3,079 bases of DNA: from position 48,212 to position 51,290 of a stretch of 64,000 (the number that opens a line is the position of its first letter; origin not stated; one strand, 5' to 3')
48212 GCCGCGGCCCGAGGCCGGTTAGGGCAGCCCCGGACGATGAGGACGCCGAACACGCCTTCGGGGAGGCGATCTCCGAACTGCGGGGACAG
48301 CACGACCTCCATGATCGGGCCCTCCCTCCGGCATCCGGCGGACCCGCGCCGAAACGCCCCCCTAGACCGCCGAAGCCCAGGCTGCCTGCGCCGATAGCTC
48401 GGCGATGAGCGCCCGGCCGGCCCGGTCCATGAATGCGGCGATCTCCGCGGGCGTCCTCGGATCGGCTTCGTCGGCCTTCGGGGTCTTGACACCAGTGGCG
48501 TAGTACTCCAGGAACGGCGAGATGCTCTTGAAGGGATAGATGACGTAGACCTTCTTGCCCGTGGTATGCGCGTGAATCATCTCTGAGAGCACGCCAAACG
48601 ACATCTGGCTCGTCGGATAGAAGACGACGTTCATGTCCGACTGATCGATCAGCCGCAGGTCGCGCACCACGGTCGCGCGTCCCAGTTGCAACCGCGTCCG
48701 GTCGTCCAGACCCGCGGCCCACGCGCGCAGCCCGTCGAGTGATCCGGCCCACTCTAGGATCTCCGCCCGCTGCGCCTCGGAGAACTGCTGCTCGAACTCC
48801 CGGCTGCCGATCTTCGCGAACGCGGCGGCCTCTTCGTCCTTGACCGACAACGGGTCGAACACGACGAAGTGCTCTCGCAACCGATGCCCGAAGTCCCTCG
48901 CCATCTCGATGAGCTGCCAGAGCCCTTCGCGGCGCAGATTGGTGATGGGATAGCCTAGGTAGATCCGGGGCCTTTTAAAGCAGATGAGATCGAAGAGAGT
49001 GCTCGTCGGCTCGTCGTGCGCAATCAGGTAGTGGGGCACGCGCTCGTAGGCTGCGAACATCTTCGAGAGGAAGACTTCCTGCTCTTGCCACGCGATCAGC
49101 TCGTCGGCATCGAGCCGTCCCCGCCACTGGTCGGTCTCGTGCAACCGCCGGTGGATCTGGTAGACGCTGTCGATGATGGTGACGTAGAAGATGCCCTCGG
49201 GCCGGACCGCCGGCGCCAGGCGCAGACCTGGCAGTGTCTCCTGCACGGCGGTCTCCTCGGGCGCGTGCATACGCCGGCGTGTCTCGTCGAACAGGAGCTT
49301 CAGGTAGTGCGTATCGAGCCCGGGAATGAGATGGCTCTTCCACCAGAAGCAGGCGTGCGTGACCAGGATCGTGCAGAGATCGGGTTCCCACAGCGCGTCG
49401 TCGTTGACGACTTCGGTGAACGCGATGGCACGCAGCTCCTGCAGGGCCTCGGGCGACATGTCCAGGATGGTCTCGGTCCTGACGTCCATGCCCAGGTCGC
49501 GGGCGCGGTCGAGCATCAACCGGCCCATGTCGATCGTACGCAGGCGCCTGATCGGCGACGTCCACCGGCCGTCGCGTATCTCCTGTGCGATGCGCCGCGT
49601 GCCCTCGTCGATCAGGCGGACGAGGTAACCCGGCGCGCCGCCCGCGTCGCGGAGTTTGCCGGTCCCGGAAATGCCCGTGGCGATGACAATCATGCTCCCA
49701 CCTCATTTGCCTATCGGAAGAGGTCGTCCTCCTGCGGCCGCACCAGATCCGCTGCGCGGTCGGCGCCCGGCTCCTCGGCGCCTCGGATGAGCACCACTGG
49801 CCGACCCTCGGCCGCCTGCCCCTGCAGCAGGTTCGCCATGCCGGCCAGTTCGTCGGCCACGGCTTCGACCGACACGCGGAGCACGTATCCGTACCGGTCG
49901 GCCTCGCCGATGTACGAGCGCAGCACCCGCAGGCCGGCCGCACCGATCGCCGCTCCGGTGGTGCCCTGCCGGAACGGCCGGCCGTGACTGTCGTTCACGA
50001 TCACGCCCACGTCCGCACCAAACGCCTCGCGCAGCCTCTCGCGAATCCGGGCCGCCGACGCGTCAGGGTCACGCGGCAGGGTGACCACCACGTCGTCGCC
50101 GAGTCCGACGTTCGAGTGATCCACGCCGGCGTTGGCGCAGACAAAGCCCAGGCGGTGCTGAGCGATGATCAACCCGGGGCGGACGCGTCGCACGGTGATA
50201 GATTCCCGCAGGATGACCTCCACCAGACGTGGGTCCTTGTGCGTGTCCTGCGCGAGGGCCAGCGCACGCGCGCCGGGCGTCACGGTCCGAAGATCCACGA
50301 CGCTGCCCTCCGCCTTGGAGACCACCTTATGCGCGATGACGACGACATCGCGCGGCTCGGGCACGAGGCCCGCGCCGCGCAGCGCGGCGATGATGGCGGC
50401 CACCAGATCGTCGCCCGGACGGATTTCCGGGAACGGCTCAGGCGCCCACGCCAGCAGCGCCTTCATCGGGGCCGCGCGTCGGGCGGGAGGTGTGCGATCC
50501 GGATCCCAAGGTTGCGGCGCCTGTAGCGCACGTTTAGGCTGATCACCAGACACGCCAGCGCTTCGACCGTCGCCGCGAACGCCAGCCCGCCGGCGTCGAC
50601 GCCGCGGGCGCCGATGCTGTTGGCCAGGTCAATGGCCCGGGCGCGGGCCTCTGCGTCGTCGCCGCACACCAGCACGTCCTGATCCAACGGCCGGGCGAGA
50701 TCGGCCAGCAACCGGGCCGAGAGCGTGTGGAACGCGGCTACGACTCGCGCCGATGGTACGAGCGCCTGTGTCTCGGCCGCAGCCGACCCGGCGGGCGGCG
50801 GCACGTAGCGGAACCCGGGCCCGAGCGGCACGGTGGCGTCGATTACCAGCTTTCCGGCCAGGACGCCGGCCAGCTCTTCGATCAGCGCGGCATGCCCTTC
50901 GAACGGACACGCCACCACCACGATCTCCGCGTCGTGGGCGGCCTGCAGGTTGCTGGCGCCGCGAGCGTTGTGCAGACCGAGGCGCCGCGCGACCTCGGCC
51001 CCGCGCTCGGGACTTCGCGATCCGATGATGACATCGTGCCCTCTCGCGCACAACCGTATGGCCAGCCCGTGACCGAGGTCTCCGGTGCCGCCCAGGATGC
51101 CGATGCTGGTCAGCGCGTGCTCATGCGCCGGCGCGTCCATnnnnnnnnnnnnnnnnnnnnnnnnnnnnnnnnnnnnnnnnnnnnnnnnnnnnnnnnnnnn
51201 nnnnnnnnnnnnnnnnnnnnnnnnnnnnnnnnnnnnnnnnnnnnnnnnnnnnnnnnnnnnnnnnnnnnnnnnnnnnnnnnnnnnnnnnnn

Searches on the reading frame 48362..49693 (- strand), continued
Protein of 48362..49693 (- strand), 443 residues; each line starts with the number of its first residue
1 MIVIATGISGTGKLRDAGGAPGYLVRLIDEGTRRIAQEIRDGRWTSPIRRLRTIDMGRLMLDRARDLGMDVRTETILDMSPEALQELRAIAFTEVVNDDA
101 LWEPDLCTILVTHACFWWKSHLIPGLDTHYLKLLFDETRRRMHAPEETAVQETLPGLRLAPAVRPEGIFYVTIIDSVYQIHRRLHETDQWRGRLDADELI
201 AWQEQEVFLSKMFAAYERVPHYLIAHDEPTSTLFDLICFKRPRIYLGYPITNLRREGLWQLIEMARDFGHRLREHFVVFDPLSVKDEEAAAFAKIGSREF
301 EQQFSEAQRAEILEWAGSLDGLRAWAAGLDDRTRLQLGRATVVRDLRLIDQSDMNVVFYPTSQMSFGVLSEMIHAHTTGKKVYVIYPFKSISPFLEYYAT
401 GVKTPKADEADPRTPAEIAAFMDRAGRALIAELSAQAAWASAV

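Call 73: find_encoding_contigs(protein=P0180, flank=7000, max_places=1)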
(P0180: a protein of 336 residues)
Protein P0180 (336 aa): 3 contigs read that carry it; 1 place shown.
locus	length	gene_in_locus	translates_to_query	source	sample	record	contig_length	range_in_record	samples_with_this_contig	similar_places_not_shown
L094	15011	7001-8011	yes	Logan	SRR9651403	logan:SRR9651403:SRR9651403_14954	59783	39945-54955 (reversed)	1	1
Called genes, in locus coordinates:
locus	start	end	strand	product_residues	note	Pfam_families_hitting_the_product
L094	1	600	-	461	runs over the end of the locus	PF12706:Lactamase_B_2 (weak), PF07521:RMMBL (weak)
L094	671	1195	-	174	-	PF00578:AhpC-TSA, PF08534:Redoxin (weak)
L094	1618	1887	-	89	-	-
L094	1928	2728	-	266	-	PF01261:AP_endonuc_2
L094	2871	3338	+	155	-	PF06177:QueT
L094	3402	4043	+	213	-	-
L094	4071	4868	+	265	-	PF14801:TrmI-like_N (weak), PF01135:PCMT, PF08704:GCD14, PF13847:Methyltransf_31, PF13649:Methyltransf_25 (faint)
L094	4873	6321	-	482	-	PF02934:GatB_N, PF02637:GatB_Yqey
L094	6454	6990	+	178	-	PF13420:Acetyltransf_4, PF13527:Acetyltransf_9 (weak), PF13673:Acetyltransf_10, PF00583:Acetyltransf_1, PF13508:Acetyltransf_7, PF08445:FR47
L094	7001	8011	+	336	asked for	PF05014:Nuc_deoxyrib_tr (faint)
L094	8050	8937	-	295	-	PF02775:TPP_enzyme_C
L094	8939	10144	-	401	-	PF01855:POR_N, PF02780:Transketolase_C, PF17147:PFOR_II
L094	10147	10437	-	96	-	PF13183:Fer4_8 (faint), PF13237:Fer4_10 (weak), PF00037:Fer4 (weak), PF14697:Fer4_21, PF12838:Fer4_7, PF13187:Fer4_9 (weak), PF00037:Fer4, PF12837:Fer4_6 (weak), +2 more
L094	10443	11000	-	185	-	PF01558:POR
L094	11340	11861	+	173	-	-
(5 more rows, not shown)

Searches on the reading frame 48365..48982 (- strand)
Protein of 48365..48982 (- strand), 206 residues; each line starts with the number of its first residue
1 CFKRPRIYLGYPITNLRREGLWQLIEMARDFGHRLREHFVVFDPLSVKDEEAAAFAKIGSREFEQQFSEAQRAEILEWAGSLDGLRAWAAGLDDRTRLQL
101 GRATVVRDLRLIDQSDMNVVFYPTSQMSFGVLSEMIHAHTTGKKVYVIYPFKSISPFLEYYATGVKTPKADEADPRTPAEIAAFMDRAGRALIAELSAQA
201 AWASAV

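Call 39: search_solved_structures(query=A3, max_evalue=10, show_alignments=4)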
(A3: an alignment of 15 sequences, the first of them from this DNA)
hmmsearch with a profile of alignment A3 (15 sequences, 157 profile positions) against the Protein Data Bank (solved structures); distinct sequences matched with E-value up to 10: 11.
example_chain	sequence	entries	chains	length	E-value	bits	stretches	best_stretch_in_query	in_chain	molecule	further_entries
9da1_A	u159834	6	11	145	0.31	13.7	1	75-123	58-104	5-hydroxymethyl-dUMP N-hydrolase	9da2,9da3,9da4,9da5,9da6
8os9_A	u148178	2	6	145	0.31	13.7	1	75-123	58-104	2'-deoxynucleoside 5'-phosphate N-hydrolase 1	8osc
8rqd_C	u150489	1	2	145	0.31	13.7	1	75-123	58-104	2'-deoxynucleoside 5'-phosphate N-hydrolase 1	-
8qhr_A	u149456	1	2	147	0.33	13.7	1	75-123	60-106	2'-deoxynucleoside 5'-phosphate N-hydrolase 1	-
9i3q_A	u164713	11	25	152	0.34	13.6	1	75-123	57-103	5-hydroxymethyl-dUMP N-hydrolase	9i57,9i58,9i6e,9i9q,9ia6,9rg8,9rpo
4p5e_A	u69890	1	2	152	0.34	13.6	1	75-123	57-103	2'-deoxynucleoside 5'-phosphate N-hydrolase 1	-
4hx9_A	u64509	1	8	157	0.48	13.1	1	73-124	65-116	Nucleoside deoxyribosyltransferase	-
2khz_A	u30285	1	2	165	0.57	12.9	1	76-123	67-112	c-Myc-responsive protein Rcl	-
7o62_A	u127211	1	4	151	0.65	12.7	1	74-152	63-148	Chains: A,B,C,D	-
1f8x_A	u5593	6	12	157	0.84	12.3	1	73-124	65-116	NUCLEOSIDE 2-DEOXYRIBOSYLTRANSFERASE | Nucleoside deoxyribosyltransferase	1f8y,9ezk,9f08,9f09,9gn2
5upy_A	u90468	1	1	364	1.6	11.4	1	40-120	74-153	Inosine-5'-monophosphate dehydrogenase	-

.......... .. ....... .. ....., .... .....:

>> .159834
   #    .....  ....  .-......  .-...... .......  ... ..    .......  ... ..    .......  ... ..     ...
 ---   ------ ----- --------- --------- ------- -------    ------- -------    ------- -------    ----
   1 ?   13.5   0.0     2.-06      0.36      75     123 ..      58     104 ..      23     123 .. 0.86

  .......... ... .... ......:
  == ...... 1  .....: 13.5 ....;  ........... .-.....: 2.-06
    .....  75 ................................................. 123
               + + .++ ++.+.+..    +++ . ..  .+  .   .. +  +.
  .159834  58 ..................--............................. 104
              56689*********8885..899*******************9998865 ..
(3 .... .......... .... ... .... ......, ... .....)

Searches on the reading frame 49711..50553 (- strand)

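Call 3: search_protein_families(library=pfam, proteins=[window:49711-50553:-], max_evalue=0.1)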
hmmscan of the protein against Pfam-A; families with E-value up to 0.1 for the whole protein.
window:49711-50553:- (280 aa): 2 families
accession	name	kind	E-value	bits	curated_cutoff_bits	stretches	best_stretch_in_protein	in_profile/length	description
PF01996.21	F420_ligase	-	2.5e-74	249.9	25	1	41-258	4-218/218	F420-0:Gamma-glutamyl ligase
PF15698.10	Phosphatase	-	0.024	14.3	28.4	1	60-153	124-213/256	Phosphatase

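Call 4: search_protein_families(library=ncbifam, proteins=[window:49711-50553:-], max_evalue=0.1)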
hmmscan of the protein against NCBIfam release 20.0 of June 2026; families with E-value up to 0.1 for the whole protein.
window:49711-50553:- (280 aa): 4 families
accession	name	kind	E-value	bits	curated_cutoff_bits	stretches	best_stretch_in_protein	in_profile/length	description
TIGR01916.1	F420_cofE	equivalog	7.8e-82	274.4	180.65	1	36-280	4-244/244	coenzyme F420-0:L-glutamate ligase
NF009809.0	PRK13293.1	equivalog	2e-77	260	274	1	39-280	9-244/253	coenzyme F420-0:L-glutamate ligase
NF009810.0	PRK13294.1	equivalog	7e-58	196.6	304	1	39-280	19-243/449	coenzyme F420-0:L-glutamate ligase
TIGR04132.1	intra_fol_E_lig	hypoth_equivalog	4.4e-22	78.6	350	1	68-259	31-203/241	putative folate metabolism gamma-glutamate ligase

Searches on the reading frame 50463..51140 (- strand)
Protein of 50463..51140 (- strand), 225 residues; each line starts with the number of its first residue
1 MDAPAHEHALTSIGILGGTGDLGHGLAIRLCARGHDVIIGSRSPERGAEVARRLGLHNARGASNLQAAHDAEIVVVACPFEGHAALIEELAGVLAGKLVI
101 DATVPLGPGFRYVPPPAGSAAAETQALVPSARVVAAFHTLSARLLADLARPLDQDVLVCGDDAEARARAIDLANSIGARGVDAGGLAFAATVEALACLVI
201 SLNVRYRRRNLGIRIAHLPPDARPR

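Call 3: search_protein_families(library=pfam, proteins=[window:50463-51140:-], max_evalue=0.1)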
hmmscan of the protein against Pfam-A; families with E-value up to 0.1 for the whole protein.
window:50463-51140:- (225 aa): 11 families
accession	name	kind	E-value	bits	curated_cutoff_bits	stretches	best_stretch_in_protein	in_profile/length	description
PF03807.23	F420_oxidored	-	2.6e-21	76.4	21.6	1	13-105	2-94/94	NADP oxidoreductase coenzyme F420-dependent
PF02153.23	PDH_N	-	6.5e-06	26.2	26.5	1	29-103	4-79/154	Prephenate dehydrogenase, nucleotide-binding domain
PF01488.26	Shikimate_DH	-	0.001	19.6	24.3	1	18-105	19-114/138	Shikimate / quinate 5-dehydrogenase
PF07991.19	KARI_N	-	0.0017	18.4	20.6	1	13-89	7-80/165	Acetohydroxy acid isomeroreductase, NADPH-binding domain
PF03446.21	NAD_binding_2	-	0.0028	18.1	21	1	18-102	6-92/161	NAD binding domain of 6-phosphogluconate dehydrogenase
PF01118.30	Semialdhyde_dh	-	0.0082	17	26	1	13-103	2-97/121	Semialdehyde dehydrogenase, NAD binding domain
PF01408.29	GFO_IDH_MocA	-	0.019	16.1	24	1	36-91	28-83/120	Oxidoreductase family, NAD-binding Rossmann fold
PF00106.31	adh_short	-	0.021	14.7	26.6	1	15-57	5-47/195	short chain dehydrogenase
PF02826.25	2-Hacid_dh_C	-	0.029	14.2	25.1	1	7-81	33-102/178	D-isomer specific 2-hydroxyacid dehydrogenase, NAD binding domain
PF22660.2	RS_preATP-grasp-like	-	0.053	14.3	27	0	11-49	2-39/98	Ribonucleotide synthetase preATP-grasp domain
PF02558.23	ApbA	-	0.062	13.4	22.2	0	18-99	5-95/150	Ketopantoate reductase PanE/ApbA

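Call 4: search_protein_families(library=ncbifam, proteins=[window:50463-51140:-], max_evalue=0.1)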
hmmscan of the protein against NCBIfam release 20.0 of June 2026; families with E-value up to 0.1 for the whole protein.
window:50463-51140:- (225 aa): 31 families (the best 25 are shown)
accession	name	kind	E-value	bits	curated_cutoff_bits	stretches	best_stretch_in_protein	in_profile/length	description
TIGR01915.1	npdG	equivalog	3.3e-59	200.5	149.8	1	13-215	3-220/220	NADPH-dependent F420 reductase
NF006409.0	PRK08655.1-3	equivalog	6.6e-14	52.1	310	1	12-103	2-91/290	prephenate dehydrogenase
NF006408.0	PRK08655.1-2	equivalog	1.6e-13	50.3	422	1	11-103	7-98/441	prephenate dehydrogenase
NF006410.0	PRK08655.1-4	equivalog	9.8e-11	41.1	498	1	12-102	6-95/446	prephenate dehydrogenase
NF006407.0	PRK08655.1-1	equivalog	5.9e-09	35.2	834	1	13-103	3-92/439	prephenate dehydrogenase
NF006411.0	PRK08655.1-5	equivalog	8.2e-07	28.2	464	1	11-103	3-92/443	prephenate dehydrogenase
NF005107.0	PRK06545.1-5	equivalog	7e-05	21.9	414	1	18-94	9-86/367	prephenate dehydrogenase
NF005111.0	PRK06545.2-3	equivalog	7.5e-05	21.9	344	1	10-90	12-89/371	prephenate dehydrogenase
TIGR00872.1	gnd_rel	equivalog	0.00012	21.5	297.2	1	16-102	5-92/299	phosphogluconate dehydrogenase (NAD(+)-dependent, decarboxylating)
NF005449.0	PRK07041.1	equivalog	0.00064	19.7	257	1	13-74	10-71/240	SDR family oxidoreductase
NF005694.0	PRK07502.1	equivalog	0.00078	18.8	409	1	18-99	13-95/310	prephenate/arogenate dehydrogenase family protein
NF005559.1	PRK07231.1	subfamily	0.00085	18.9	215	1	15-67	9-63/249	glucose 1-dehydrogenase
NF004017.0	PRK05479.1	equivalog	0.0028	16.4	336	1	12-89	19-92/337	ketol-acid reductoisomerase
NF005650.0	PRK07417.1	equivalog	0.0033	16.8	290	1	12-99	3-87/281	prephenate/arogenate dehydrogenase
NF004528.0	PRK05875.1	equivalog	0.0034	16.8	334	1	14-71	14-71/280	SDR family oxidoreductase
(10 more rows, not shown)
